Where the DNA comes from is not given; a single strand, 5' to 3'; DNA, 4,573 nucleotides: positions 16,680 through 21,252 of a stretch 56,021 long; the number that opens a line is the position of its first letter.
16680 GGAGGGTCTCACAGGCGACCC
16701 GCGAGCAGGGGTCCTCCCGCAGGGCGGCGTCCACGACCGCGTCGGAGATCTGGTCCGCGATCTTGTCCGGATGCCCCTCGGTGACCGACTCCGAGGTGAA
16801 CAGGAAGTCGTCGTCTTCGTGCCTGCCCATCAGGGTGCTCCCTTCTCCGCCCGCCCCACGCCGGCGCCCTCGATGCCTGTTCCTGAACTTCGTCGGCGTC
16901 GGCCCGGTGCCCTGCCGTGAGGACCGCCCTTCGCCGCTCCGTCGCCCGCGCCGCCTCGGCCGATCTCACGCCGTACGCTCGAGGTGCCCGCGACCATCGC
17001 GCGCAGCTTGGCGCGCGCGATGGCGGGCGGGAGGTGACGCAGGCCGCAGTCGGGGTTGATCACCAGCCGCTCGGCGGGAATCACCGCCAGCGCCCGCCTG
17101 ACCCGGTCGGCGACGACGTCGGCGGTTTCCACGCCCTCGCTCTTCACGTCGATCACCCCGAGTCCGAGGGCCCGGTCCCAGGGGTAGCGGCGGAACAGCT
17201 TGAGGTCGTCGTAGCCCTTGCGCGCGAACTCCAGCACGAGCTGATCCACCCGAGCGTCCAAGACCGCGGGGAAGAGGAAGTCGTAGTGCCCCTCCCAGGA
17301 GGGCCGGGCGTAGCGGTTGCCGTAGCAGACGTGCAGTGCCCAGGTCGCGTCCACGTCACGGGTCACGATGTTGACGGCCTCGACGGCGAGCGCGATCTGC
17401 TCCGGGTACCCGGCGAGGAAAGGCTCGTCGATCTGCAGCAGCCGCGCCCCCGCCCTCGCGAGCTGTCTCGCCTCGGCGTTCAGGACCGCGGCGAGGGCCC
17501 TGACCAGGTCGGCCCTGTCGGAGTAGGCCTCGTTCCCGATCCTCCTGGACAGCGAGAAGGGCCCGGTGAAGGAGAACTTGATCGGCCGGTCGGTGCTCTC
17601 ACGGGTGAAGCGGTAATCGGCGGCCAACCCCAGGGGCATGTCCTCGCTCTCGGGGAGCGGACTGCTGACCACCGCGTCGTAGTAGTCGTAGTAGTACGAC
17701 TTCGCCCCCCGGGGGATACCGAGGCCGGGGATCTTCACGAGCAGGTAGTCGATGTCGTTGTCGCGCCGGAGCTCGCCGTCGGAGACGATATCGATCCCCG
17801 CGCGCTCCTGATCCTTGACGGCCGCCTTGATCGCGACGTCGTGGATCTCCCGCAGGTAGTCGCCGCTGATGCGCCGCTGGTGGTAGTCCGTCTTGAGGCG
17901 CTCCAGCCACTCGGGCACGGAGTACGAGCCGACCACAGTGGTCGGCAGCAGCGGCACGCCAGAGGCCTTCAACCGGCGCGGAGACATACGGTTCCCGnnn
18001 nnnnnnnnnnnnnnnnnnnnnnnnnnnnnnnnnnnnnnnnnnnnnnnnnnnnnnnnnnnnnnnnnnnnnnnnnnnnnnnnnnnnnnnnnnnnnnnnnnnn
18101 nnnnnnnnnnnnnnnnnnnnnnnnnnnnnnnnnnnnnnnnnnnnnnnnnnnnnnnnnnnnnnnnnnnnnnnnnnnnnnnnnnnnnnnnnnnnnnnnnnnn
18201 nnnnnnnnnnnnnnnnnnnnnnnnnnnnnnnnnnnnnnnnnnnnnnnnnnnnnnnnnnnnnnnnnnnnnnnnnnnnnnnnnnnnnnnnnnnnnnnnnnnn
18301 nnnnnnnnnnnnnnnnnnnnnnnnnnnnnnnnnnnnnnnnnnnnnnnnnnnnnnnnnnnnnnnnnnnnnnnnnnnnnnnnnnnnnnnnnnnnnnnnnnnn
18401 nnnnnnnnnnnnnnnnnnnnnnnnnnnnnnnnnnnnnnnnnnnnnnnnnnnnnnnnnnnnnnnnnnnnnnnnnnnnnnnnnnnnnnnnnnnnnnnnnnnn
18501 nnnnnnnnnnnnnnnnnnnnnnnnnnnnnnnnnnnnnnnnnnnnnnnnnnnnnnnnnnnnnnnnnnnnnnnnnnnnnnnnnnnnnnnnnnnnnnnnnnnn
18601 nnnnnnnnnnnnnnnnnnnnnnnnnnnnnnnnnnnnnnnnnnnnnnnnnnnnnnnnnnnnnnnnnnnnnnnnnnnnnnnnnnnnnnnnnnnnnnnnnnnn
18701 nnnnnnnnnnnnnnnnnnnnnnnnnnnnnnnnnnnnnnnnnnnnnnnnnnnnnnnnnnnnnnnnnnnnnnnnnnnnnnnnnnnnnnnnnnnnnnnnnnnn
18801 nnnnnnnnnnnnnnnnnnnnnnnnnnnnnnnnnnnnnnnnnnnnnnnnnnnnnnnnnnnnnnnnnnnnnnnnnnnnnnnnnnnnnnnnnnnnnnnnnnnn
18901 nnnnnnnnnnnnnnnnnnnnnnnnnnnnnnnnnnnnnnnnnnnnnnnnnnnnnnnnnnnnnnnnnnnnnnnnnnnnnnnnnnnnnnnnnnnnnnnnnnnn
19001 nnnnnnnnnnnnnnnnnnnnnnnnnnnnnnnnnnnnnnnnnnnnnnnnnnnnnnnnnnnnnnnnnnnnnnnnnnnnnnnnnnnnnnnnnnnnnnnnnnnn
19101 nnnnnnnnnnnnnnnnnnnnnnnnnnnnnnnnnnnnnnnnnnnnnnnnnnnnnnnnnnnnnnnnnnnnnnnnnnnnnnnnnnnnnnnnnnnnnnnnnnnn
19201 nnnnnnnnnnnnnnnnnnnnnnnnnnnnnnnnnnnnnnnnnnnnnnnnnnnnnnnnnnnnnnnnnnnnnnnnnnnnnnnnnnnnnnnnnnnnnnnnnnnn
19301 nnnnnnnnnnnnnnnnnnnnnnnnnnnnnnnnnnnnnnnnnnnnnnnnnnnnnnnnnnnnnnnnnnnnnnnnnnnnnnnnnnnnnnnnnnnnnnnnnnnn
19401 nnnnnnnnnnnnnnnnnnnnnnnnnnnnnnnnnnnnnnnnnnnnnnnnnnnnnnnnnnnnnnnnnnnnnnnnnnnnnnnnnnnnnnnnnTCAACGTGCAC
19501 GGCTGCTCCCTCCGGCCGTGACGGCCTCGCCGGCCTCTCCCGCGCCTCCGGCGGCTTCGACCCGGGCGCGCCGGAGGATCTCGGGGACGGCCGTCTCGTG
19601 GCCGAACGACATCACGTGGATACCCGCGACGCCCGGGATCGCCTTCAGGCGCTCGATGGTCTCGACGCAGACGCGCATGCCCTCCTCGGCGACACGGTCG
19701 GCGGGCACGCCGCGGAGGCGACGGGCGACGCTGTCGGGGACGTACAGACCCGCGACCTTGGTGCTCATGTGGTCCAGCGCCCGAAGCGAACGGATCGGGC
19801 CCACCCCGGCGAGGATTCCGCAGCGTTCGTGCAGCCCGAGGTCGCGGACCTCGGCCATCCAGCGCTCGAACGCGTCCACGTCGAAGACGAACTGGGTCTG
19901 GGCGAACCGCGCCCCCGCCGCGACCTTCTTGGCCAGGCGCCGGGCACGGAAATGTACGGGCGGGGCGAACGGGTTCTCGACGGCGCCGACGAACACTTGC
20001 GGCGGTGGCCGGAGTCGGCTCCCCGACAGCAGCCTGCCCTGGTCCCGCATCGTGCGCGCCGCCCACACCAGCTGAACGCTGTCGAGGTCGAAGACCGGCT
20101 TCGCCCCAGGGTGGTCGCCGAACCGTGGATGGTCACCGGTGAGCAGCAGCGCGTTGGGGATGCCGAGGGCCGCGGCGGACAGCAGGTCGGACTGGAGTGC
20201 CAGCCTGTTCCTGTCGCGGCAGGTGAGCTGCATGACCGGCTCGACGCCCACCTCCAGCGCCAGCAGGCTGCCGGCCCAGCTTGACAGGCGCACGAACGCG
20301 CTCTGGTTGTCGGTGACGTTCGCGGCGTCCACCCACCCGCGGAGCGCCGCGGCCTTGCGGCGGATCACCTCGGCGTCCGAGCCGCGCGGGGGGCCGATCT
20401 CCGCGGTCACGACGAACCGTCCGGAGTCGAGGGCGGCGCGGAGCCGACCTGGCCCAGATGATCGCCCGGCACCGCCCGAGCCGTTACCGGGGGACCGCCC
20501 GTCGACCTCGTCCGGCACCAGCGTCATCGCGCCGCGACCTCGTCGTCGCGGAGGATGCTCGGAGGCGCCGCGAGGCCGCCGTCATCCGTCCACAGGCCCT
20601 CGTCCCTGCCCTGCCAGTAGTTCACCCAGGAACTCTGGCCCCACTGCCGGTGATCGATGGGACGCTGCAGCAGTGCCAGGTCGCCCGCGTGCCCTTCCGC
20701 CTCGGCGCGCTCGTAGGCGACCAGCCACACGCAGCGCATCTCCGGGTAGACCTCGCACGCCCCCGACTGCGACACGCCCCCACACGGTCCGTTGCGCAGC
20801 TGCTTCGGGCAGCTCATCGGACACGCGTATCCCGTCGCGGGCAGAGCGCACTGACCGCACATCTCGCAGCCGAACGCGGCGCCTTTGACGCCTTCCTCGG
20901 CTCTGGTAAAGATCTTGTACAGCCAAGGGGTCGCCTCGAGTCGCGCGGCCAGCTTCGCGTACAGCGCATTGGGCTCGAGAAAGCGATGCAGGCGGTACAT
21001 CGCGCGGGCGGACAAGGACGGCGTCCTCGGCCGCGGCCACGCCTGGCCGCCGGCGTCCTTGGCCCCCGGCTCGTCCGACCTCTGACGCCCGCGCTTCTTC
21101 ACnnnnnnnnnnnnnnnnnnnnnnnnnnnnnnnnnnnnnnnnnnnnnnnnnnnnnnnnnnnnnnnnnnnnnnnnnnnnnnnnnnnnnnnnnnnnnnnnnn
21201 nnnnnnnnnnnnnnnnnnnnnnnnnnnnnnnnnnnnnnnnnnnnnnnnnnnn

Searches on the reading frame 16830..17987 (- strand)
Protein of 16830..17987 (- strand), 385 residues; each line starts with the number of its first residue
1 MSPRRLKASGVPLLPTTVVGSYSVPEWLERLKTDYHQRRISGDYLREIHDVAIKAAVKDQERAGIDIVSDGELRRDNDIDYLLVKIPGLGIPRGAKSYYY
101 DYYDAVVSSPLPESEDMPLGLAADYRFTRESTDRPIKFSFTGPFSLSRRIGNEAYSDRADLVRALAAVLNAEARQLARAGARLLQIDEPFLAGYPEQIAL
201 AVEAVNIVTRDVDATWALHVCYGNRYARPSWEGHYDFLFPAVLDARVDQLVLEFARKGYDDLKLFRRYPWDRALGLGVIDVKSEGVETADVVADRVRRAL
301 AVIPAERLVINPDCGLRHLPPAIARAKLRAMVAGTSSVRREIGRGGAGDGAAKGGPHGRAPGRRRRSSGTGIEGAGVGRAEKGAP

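Call 3: search_protein_families(library=pfam, proteins=[window:16830-17987:-], max_evalue=0.01)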
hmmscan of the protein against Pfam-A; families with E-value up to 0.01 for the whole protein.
window:16830-17987:- (385 aa): 2 families
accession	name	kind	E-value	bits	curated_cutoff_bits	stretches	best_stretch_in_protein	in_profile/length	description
PF01717.24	Meth_synt_2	-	9.4e-46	157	21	1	14-333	1-320/324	Cobalamin-independent synthase, Catalytic domain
PF08267.18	Meth_synt_1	-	5.4e-05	23.3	27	1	140-280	154-289/313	Cobalamin-independent synthase, N-terminal domain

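Call 4: search_protein_families(library=ncbifam, proteins=[window:16830-17987:-], max_evalue=0.01)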
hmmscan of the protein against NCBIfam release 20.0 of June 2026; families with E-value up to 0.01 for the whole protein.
window:16830-17987:- (385 aa): 9 families
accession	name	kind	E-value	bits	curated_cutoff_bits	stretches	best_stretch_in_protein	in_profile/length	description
NF003317.0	PRK04326.1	equivalog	7.1e-88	295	406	1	11-346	6-330/340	methionine synthase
NF006589.0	PRK09121.1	equivalog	6.1e-50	170.2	392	1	13-342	4-340/342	methionine synthase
NF002119.0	PRK00957.1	equivalog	2.8e-46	158.1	258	1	14-338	2-304/306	methionine synthase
NF003556.0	PRK05222.1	equivalog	7e-32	111.2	541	1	10-342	416-748/750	5-methyltetrahydropteroyltriglutamate--homocysteine S-methyltransferase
TIGR01371.1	met_syn_B12ind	equivalog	1.9e-31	109.9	929.95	1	10-340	422-753/754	5-methyltetrahydropteroyltriglutamate--homocysteine S-methyltransferase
NF002272.0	PRK01207.1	equivalog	1.3e-30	106.8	399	1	14-341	4-342/343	methionine synthase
NF005085.0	PRK06520.1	subfamily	5.3e-19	68.6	313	2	17-190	11-193/368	5-methyltetrahydropteroyltriglutamate--homocysteine S-methyltransferase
NF004875.0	PRK06233.1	equivalog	1e-17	64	576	2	205-316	227-343/373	vitamin B12 independent methionine synthase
NF006350.0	PRK08575.1-4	equivalog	8.7e-10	38.5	361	1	17-331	5-303/309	5-methyltetrahydropteroyltriglutamate--homocysteine methyltransferase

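Call 40: search_solved_structures(query=window:16830-17987:-, max_evalue=0.00001, show_alignments=1)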
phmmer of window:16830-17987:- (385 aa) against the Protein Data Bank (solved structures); distinct sequences matched with E-value up to 0.00001: 12.
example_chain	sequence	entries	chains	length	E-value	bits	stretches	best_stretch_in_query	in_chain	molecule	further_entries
3rpd_A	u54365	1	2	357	2.6e-40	141.9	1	11-342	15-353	Methionine synthase (B12-independent)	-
2nq5_A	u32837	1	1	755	6.6e-27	97.8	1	11-346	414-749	5-methyltetrahydropteroyltriglutamate--homocysteine methyltransferase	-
1xdj_A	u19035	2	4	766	2.4e-26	96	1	10-339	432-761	5-methyltetrahydropteroyltriglutamate--homocysteine methyltransferase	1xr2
1t7l_A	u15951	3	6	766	2.4e-26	96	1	10-339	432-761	5-methyltetrahydropteroyltriglutamate--homocysteine methyltransferase | 5-methyltetrahydropteroyltriglutamate-homocysteine methyltransferase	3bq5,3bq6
1xpg_A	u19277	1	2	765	2.4e-26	96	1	10-339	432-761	5-methyltetrahydropteroyltriglutamate--homocysteine methyltransferase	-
3l7r_A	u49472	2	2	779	3.6e-26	95.4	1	11-343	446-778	5-methyltetrahydropteroyltriglutamate--homocysteine methyltransferase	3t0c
1u1h_A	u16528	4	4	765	5.4e-26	94.8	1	7-342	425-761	5-methyltetrahydropteroyltriglutamate--homocysteine methyltransferase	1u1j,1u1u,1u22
4ztx_A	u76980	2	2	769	8.2e-21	77.7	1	7-322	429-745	Cobalamin-Independent Methionine synthase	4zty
3ppf_A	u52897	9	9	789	1.1e-19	74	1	10-331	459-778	5-methyltetrahydropteroyltriglutamate--homocysteine methyltransferase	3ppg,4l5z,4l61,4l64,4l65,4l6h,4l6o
3ppc_A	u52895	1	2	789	1.1e-19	74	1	10-331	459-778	5-methyltetrahydropteroyltriglutamate--homocysteine methyltransferase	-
3pph_A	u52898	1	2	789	1.1e-19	74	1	10-331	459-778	5-methyltetrahydropteroyltriglutamate--homocysteine methyltransferase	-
1ypx_A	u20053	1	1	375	5.4e-07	32.2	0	210-317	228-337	putative vitamin-B12 independent methionine synthase family protein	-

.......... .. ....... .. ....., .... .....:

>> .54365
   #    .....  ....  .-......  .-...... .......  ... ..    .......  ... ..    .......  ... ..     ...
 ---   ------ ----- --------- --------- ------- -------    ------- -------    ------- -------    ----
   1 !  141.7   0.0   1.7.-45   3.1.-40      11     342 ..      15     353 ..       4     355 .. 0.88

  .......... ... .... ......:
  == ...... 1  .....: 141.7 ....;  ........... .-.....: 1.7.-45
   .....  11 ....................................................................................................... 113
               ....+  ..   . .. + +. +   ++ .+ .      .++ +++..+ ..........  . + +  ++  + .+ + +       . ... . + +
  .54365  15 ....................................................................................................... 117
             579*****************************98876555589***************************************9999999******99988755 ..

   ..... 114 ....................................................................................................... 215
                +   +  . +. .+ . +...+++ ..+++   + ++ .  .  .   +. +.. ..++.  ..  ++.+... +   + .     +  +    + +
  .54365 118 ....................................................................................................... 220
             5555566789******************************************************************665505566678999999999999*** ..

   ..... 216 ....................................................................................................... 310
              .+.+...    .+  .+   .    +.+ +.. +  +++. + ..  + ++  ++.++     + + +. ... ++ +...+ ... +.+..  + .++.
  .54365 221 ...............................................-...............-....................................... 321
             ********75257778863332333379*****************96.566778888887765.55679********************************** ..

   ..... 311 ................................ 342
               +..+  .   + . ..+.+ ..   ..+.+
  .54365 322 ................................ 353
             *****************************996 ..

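Call 61: search_dna_similar(query=window:16830-17987:-, collection=plasmids, mode=protein, max_rows=25)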
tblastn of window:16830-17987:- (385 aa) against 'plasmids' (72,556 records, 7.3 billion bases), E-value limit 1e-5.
Records with a match: 439; places in all: 451; records where one place covers at least 80% of the query: 428.
Best place of each record, by identity: <60% 439.
By first word of the organism name: Ralstonia 129; Pantoea 71; Acinetobacter 28; Agrobacterium 21; Acetobacter 19; Streptomyces 18; Paracoccus 13; Rahnella 11; Rhodococcus 9; Pseudoalteromonas 9; and 65 more.
By predicted mobility (MOB-suite, as given by PLSDB): non-mobilizable 240; mobilizable 155; conjugative 44.
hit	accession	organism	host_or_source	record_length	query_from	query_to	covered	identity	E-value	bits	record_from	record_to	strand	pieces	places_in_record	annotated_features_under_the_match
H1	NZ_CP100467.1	Halomicrococcus gelatinilyticus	cell culture,sediment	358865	13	331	83%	38.8%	5e-25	114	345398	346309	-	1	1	methionine synthase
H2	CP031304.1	Natrinema thermotolerans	Cell culture,Korean salt-fermented food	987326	13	338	85%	35.8%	1e-36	149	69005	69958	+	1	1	methionine synthase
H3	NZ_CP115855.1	Pseudoroseomonas cervicalis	-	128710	4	338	87%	34.5%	4e-34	141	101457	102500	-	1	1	5-methyltetrahydropteroyltriglutamate-- homocysteine methyltransferase | nuclear transport factor 2 family protein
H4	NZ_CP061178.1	Roseomonas haemaphysalidis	tick,pure culture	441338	13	338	85%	34.9%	2e-33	139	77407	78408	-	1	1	5-methyltetrahydropteroyltriglutamate-- homocysteine methyltransferase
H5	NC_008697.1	Nocardioides sp. JS614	-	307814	2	338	88%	33.1%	6e-27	120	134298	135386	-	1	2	cobalamin-independent methionine synthase II family protein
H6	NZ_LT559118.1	Nonomuraea gerenzanensis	-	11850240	11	331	83%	34.6%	9e-29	125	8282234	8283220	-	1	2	none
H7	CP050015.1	Haloarcula sp. JP-L23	-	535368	13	338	85%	33.6%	2e-33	139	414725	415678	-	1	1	methionine synthase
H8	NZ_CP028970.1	Aminobacter sp. MSH1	Soil,Dichlobenil-treated soil sampled ...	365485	13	334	84%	32.9%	3e-28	124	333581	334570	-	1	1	uroporphyrinogen decarboxylase family protein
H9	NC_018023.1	Mycolicibacterium chubuense NBB4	-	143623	13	338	85%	32.5%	3e-26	118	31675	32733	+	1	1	cobalamin-independent methionine synthase II family protein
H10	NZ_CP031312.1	Halobellus limi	Cell culture,Taibei marine solar ...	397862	13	338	85%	32.4%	6e-28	123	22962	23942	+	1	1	methionine synthase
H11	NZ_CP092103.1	Rhodococcus qingshengii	soil,petroleum-contaminated soil, ...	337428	7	338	86%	31.8%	3e-23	108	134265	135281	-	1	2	methionine synthase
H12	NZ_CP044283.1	Rhodococcus erythropolis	soil,rubber production plant territory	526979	7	338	86%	31.8%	3e-23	108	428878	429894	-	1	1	methionine synthase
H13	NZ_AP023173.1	Rhodococcus qingshengii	-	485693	7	338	86%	31.5%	2e-22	107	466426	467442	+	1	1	methionine synthase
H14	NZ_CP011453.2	Croceibacterium atlanticum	cell culture,North Atlantic Rise ...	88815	13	338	85%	32.0%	2e-21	103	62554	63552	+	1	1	methionine synthase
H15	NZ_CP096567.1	Rhodococcus qingshengii JCM 15477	sandy loam,soil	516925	7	338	86%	31.2%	1e-22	107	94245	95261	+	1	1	methionine synthase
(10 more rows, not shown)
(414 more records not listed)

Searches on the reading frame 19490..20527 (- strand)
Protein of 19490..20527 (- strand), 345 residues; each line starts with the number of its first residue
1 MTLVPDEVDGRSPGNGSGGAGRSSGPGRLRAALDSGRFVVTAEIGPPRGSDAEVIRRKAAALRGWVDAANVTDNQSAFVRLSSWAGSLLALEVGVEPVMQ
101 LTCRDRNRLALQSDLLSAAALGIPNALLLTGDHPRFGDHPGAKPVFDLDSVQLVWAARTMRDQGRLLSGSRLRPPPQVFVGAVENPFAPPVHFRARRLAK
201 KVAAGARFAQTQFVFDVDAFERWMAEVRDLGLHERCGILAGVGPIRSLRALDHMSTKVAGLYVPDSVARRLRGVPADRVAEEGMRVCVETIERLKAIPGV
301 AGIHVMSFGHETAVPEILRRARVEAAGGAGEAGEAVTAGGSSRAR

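Call 3: search_protein_families(library=pfam, proteins=[window:19490-20527:-], max_evalue=0.01)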
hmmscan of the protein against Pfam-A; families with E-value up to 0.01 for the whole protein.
window:19490-20527:- (345 aa): 1 family
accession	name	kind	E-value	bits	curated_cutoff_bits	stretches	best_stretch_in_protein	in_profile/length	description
PF02219.23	MTHFR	-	2.6e-36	125.9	24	1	29-320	2-285/287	Methylenetetrahydrofolate reductase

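Call 4: search_protein_families(library=ncbifam, proteins=[window:19490-20527:-], max_evalue=0.01)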
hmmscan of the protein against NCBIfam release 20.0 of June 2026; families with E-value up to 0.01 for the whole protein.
window:19490-20527:- (345 aa): 4 families
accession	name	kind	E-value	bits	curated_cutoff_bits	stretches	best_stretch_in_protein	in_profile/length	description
NF006396.0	PRK08645.1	equivalog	7.3e-57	192.8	453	1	28-320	313-601/611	bifunctional homocysteine S-methyltransferase/methylenetetrahydrofolate reductase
TIGR00676.1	fadh2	equivalog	1.9e-20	73.3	293.7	1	91-320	55-273/275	methylenetetrahydrofolate reductase [NAD(P)H]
TIGR00677.1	fadh2_euk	equivalog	2.5e-19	69.7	310.05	1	88-322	53-276/281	methylenetetrahydrofolate reductase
NF006950.0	PRK09432.1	equivalog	2.1e-06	27.2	382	1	198-282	169-250/296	methylenetetrahydrofolate reductase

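Call 81: search_solved_structures(query=window:19490-20527:-, max_evalue=0.001)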
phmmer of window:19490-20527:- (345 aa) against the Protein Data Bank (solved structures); distinct sequences matched with E-value up to 0.001: 7.
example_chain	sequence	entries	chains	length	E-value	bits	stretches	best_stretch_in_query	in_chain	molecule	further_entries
6fcx_A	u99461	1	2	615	7.3e-12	48.6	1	193-321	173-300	Methylenetetrahydrofolate reductase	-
8qa4_A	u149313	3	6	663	8.5e-12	48.4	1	193-321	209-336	Methylenetetrahydrofolate reductase (NADPH)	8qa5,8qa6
3apt_A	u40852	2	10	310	1.6e-08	37.6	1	43-329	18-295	Methylenetetrahydrofolate reductase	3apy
1v93_A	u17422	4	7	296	2.2e-08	37.2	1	43-328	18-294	5,10-Methylenetetrahydrofolate reductase | Methylenetetrahydrofolate reductase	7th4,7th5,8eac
8uy2_A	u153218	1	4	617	1.4e-07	34.5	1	197-280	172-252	Methylenetetrahydrofolate reductase-like protein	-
8uy1_D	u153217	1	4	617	1.4e-07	34.5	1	197-280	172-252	Methylenetetrahydrofolate reductase-like protein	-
6fnu_A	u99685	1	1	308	2e-05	27.5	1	88-319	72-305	Methylenetetrahydrofolate reductase 1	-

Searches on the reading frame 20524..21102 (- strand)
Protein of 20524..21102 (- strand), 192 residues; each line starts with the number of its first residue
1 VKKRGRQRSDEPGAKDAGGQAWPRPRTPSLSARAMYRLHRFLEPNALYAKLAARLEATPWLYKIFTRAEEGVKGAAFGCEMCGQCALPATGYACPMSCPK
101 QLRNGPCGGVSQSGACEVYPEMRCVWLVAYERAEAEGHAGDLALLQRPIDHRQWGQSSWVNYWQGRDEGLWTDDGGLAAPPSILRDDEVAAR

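Call 3: search_protein_families(library=pfam, proteins=[window:20524-21102:-], max_evalue=0.01)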
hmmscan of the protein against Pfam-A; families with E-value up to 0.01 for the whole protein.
window:20524-21102:- (192 aa): 1 family
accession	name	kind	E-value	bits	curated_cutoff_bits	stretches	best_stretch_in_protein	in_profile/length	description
PF12225.13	DUF5981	-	4.8e-27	93.9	23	1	63-151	6-94/95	Methylene-tetrahydrofolate reductase C terminal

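Call 4: search_protein_families(library=ncbifam, proteins=[window:20524-21102:-], max_evalue=0.01)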
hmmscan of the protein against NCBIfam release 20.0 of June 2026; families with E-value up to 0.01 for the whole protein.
window:20524-21102:- (192 aa): 0 families
